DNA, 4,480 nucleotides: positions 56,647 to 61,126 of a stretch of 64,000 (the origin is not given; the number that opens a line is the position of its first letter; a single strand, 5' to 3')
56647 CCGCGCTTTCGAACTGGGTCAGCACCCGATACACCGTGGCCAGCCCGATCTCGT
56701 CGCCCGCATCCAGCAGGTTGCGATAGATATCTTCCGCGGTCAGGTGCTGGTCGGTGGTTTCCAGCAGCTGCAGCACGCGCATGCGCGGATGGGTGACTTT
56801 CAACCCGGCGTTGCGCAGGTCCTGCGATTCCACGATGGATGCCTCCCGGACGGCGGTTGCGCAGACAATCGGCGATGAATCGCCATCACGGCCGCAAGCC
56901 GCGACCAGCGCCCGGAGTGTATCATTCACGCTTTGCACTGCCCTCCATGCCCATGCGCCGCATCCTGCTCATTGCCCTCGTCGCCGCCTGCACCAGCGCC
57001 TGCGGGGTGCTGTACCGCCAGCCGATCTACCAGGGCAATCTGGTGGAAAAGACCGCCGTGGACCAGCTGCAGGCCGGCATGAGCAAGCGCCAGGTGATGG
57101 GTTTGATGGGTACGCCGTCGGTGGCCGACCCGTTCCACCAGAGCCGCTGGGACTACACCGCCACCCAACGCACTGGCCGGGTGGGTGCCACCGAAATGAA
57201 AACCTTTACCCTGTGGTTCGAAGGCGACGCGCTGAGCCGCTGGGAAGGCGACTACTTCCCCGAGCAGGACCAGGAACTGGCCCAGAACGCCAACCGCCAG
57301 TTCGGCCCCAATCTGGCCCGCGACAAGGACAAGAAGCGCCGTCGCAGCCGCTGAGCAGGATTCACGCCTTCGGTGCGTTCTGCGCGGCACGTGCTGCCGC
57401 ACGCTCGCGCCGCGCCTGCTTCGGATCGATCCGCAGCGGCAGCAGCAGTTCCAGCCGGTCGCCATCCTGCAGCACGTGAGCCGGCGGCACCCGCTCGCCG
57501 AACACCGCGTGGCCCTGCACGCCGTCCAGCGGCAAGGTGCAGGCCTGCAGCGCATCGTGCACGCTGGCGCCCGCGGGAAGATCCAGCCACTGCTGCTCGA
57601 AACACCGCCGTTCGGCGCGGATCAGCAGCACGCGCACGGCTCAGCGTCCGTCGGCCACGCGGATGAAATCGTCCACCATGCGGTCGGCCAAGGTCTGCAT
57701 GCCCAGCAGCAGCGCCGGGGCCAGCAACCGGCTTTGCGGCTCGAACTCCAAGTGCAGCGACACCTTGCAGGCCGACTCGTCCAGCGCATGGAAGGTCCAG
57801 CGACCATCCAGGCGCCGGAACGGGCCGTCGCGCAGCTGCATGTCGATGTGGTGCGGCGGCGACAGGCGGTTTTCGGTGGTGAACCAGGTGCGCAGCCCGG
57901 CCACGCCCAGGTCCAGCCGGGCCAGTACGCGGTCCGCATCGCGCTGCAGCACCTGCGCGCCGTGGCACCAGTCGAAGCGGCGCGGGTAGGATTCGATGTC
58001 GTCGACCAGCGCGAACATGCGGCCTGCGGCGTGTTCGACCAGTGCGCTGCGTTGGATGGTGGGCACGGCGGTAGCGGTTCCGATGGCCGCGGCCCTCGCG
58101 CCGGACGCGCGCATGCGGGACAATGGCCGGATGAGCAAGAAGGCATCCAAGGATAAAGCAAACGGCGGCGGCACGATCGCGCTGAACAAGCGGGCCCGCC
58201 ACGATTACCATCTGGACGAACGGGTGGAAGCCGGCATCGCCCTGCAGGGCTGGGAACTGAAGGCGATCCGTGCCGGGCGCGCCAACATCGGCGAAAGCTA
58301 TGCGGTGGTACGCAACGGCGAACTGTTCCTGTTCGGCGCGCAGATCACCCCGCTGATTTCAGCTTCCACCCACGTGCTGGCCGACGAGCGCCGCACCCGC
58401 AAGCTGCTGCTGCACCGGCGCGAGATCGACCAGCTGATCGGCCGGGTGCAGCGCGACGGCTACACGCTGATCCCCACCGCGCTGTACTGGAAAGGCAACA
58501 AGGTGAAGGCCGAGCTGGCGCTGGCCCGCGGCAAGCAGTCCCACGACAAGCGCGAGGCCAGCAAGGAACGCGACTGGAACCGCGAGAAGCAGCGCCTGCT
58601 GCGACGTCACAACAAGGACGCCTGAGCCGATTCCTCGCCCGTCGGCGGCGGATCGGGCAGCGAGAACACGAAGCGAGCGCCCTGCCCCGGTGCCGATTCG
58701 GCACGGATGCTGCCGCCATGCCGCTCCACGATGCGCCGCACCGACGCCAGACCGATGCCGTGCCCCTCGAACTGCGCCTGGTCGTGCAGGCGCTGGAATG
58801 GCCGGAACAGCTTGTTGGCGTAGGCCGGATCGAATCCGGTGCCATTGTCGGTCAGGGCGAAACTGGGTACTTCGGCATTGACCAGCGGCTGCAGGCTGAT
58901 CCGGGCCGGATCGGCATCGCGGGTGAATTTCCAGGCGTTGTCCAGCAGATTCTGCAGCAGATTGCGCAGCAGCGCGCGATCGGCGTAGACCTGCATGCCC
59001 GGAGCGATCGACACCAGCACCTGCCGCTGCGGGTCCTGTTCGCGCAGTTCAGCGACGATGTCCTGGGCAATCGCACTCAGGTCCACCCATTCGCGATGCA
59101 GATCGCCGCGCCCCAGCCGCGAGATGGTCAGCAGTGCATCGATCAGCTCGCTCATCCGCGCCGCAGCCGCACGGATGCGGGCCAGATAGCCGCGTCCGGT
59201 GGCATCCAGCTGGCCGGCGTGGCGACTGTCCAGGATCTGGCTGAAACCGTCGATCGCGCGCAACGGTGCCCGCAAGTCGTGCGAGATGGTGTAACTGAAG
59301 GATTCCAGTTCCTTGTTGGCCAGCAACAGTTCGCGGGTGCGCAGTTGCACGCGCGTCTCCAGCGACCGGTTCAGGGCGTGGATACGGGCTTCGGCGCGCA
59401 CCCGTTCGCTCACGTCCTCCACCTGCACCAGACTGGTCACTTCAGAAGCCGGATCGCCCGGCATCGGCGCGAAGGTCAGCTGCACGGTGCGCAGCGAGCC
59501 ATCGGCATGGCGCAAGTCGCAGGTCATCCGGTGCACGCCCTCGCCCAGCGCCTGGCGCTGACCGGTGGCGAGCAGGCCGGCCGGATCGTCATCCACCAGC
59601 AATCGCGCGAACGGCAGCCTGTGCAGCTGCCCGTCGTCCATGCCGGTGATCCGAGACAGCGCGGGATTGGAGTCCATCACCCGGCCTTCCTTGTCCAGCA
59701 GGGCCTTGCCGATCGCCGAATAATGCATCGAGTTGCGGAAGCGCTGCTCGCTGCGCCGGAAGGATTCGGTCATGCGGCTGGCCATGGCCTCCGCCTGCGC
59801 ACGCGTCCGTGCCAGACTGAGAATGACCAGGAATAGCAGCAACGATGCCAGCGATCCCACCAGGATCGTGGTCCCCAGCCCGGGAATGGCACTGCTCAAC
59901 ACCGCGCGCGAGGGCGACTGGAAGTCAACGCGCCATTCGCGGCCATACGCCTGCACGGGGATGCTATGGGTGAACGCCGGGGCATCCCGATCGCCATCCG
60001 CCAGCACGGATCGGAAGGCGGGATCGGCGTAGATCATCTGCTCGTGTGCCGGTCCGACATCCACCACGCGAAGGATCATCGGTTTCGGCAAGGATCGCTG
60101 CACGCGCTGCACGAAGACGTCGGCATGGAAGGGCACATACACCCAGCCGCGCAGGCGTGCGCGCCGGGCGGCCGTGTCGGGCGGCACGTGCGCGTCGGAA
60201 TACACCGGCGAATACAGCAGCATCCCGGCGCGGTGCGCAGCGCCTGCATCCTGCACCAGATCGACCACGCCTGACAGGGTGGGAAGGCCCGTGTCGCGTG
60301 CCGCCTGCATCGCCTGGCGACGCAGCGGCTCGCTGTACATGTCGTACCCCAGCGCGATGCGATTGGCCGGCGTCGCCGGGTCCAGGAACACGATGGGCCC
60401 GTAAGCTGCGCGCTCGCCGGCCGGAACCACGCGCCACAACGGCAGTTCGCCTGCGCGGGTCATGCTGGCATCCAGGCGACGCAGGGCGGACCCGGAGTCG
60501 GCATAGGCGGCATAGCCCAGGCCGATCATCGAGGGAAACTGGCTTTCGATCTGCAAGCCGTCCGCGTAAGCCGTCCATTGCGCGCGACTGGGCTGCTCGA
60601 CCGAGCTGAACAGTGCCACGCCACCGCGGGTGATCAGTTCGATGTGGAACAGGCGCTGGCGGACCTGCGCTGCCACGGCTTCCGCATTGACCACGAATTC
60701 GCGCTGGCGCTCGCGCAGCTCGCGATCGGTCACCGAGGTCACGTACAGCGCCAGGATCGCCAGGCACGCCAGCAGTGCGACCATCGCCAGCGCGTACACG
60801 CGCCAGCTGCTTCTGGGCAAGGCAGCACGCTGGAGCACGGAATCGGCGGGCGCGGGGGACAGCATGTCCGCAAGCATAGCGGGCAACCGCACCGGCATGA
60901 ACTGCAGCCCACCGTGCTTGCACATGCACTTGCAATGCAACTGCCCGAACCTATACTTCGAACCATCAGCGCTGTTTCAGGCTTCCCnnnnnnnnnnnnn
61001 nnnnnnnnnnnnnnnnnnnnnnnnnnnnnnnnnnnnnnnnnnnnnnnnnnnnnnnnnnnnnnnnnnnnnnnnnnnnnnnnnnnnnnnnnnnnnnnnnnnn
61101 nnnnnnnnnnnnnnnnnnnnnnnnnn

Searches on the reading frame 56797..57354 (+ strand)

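Call 66: search_protein_families(library=pfam, proteins=[window:56797-57354:+], max_evalue=0.01)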
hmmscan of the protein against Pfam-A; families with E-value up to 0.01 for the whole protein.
window:56797-57354:+ (185 aa): 1 family
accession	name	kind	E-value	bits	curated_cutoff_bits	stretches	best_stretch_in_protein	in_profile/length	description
PF04355.18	BamE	-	3.2e-21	75.3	23.2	1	80-150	1-70/71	Outer membrane protein assembly factor BamE domain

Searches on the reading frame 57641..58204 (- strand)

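Call 63: search_protein_families(library=pfam, proteins=[window:57641-58204:-], max_evalue=0.001)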
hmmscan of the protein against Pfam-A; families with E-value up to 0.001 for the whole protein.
window:57641-58204:- (187 aa): 2 families
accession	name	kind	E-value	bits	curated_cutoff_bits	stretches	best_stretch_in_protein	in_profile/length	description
PF03364.25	Polyketide_cyc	-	3.2e-33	115.1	23.4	1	56-180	1-125/126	Polyketide cyclase / dehydrase and lipid transport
PF10604.15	Polyketide_cyc2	-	4e-07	30.8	27.4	1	50-178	4-131/142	Polyketide cyclase / dehydrase and lipid transport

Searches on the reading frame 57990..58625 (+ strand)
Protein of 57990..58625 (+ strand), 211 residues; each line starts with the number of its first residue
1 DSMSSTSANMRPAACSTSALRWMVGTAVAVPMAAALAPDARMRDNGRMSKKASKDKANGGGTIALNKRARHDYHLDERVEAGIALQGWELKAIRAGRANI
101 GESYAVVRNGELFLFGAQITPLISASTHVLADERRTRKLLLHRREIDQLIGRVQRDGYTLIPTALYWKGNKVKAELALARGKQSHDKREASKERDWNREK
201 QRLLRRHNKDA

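Call 66: search_protein_families(library=pfam, proteins=[window:57990-58625:+], max_evalue=0.01)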
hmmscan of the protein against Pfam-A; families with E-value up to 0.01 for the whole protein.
window:57990-58625:+ (211 aa): 1 family
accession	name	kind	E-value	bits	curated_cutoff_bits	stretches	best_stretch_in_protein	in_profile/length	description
PF01668.23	SmpB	-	1.7e-55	187.3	27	1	63-205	1-142/143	SmpB protein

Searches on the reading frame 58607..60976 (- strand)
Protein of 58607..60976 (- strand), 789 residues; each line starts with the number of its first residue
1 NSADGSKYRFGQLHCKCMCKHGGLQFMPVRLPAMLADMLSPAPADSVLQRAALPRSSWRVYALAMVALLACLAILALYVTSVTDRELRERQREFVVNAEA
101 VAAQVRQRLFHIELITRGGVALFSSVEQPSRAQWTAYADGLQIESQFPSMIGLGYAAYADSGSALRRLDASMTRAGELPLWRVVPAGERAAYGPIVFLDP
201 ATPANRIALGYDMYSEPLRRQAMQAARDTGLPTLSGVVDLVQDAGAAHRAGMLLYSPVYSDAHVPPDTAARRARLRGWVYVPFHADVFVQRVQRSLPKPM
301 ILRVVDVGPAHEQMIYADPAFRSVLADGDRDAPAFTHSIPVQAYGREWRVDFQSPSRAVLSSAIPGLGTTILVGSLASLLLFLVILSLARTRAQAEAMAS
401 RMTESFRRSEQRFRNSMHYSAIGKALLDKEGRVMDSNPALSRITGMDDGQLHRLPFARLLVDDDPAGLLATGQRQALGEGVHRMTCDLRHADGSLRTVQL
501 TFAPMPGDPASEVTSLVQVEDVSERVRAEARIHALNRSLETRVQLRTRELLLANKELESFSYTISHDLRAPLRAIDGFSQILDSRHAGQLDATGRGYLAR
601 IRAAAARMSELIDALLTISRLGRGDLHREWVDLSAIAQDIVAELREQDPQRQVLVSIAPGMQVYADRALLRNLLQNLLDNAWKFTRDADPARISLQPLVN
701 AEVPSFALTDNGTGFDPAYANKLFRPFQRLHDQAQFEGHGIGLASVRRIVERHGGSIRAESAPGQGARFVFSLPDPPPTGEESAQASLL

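Call 63: search_protein_families(library=pfam, proteins=[window:58607-60976:-], max_evalue=0.001)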
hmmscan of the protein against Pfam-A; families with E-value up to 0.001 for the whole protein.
window:58607-60976:- (789 aa): 5 families
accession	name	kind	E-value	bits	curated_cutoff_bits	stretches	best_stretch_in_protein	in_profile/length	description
PF03924.19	CHASE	-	2.4e-45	155.1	25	1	129-316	3-189/189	CHASE domain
PF02518.31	HATPase_c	-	1.8e-24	86.8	26.4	1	666-776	2-110/111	Histidine kinase-, DNA gyrase B-, and HSP90-like ATPase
PF00512.31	HisKA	-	3.4e-12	46.7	26.9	1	558-623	3-65/66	His Kinase A (phospho-acceptor) domain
PF08448.16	PAS_4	-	1.1e-05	26.1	23.1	1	425-527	9-110/110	PAS fold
PF13426.13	PAS_9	-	0.00096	19.8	27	0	427-524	7-103/103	PAS domain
